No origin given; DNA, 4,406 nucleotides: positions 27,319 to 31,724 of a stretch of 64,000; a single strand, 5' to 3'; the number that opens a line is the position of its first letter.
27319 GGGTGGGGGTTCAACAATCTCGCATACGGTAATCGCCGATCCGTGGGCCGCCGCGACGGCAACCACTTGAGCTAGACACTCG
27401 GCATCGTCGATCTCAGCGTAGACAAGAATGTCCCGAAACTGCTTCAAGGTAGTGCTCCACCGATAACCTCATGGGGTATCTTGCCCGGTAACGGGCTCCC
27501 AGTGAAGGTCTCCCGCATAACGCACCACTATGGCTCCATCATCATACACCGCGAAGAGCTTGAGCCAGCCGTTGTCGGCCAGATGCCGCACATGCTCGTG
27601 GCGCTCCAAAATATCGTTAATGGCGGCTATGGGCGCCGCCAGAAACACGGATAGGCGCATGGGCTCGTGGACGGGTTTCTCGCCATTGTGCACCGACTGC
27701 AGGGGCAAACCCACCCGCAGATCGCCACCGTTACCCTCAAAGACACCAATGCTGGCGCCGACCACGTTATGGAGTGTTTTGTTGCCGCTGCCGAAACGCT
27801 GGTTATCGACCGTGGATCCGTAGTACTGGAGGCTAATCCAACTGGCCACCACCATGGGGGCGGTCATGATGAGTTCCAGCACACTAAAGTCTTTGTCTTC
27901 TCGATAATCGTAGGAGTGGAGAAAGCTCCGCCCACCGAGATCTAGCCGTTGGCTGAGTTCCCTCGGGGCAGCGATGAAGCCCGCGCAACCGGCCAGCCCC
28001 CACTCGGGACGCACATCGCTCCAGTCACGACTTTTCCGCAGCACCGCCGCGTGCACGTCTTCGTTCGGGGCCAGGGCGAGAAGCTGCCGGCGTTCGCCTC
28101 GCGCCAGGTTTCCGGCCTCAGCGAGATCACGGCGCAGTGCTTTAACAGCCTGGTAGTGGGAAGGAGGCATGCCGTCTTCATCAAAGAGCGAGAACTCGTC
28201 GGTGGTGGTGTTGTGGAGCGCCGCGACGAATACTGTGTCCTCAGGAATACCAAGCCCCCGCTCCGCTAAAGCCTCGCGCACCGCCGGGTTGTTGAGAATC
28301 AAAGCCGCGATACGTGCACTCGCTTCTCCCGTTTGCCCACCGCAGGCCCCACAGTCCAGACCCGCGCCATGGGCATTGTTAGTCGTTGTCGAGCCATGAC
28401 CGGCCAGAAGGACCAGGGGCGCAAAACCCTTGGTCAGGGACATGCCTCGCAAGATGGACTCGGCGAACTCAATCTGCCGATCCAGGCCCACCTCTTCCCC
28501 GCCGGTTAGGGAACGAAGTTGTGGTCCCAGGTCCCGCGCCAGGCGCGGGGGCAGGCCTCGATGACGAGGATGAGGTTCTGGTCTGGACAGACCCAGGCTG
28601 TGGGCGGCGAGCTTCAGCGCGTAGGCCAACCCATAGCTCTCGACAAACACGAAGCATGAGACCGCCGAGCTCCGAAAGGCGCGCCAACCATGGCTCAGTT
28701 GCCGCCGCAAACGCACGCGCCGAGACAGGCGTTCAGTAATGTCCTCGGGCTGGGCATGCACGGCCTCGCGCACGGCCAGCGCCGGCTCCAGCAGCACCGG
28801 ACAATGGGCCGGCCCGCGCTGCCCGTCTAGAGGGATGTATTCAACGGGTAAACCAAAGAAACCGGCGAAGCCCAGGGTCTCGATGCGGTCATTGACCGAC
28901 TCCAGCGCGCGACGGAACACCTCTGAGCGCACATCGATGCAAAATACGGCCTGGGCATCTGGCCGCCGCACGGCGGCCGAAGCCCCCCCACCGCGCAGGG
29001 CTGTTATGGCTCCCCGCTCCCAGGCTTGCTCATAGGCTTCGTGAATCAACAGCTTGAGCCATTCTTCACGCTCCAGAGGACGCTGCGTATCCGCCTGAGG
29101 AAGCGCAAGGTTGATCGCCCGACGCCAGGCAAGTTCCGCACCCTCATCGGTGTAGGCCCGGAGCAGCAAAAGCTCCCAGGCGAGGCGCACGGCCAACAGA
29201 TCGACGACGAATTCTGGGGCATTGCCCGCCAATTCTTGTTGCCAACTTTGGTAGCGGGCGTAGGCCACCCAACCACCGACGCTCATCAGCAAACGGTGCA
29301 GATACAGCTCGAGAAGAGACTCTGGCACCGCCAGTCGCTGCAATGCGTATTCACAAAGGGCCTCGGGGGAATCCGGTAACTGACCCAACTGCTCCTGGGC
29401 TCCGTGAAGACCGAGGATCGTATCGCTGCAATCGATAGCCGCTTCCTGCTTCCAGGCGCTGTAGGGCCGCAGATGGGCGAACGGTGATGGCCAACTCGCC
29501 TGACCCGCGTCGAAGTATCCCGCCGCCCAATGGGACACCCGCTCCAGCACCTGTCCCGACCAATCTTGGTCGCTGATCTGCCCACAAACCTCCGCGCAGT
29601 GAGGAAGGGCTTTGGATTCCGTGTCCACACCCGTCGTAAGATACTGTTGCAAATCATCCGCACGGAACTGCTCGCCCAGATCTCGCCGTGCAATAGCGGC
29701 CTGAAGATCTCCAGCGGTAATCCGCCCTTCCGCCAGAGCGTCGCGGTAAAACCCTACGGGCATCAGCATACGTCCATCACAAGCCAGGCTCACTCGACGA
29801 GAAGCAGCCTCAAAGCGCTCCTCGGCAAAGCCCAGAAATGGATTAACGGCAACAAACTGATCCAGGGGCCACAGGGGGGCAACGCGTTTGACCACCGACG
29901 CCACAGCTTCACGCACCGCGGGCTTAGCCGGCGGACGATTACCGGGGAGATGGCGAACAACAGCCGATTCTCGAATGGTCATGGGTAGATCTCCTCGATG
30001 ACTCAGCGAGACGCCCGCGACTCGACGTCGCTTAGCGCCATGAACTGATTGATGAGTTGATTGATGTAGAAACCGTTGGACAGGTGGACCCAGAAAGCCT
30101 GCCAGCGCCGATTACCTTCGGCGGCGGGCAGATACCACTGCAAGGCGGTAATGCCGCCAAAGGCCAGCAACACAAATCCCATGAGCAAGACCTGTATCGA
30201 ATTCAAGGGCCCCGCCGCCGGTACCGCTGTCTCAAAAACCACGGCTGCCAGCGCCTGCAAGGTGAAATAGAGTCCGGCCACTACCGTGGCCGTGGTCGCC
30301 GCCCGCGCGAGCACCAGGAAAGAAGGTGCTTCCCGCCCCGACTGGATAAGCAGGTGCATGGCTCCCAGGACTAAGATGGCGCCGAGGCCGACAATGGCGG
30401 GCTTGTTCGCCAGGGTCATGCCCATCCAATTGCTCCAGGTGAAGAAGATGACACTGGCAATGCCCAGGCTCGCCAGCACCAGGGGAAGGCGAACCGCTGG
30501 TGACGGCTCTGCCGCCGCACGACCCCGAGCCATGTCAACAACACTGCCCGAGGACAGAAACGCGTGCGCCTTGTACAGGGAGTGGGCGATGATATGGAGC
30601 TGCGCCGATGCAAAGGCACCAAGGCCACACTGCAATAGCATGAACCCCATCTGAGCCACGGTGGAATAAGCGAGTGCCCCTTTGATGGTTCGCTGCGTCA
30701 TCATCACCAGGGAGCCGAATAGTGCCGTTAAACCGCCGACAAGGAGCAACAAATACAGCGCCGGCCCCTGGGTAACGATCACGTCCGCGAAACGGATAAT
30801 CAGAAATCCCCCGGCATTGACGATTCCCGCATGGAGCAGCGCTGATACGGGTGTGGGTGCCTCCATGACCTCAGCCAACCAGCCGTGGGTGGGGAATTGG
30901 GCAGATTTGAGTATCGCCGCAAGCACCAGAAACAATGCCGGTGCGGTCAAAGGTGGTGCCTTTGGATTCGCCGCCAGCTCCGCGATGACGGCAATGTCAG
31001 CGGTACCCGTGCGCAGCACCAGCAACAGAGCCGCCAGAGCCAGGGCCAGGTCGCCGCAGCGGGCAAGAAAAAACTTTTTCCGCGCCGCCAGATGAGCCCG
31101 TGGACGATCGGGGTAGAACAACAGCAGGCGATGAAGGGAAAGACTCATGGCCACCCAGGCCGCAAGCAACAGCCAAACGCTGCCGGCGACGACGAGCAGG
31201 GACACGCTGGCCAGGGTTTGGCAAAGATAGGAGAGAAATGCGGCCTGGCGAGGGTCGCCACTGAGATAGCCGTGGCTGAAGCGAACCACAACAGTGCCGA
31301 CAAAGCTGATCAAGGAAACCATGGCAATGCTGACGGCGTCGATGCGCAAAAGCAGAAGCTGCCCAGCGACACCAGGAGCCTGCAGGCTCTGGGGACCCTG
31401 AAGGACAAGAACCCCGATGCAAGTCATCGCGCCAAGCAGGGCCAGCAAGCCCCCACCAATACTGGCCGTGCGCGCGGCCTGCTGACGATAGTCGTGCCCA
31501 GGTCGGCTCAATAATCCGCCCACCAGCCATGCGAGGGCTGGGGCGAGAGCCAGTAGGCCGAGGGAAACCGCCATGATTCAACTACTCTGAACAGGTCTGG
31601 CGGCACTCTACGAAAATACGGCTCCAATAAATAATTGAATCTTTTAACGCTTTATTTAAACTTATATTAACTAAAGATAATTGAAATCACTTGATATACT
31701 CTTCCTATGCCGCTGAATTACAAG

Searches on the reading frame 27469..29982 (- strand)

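Call 66: search_protein_families(library=pfam, proteins=[window:27469-29982:-], max_evalue=0.00001)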
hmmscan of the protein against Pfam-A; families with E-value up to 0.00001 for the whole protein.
window:27469-29982:- (837 aa): 1 family
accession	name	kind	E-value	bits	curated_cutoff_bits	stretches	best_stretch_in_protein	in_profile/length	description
PF10070.14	DabA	-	2.4e-266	886.4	25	1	28-807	2-747/747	Probable inorganic carbon transporter subunit DabA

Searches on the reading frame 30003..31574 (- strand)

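Call 66: search_protein_families(library=pfam, proteins=[window:30003-31574:-], max_evalue=0.00001)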
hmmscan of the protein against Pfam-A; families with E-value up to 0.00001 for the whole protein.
window:30003-31574:- (523 aa): 2 families
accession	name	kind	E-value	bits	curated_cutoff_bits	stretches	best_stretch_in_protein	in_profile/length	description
PF00361.26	Proton_antipo_M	-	2.1e-43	149.1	21.5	1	131-347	2-224/294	NADH:quinone oxidoreductase/Mrp antiporter, TM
PF00662.26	Proton_antipo_N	-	1.2e-08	35.2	24.5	1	76-113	13-50/51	NADH-Ubiquinone oxidoreductase (complex I), chain 5 N-terminus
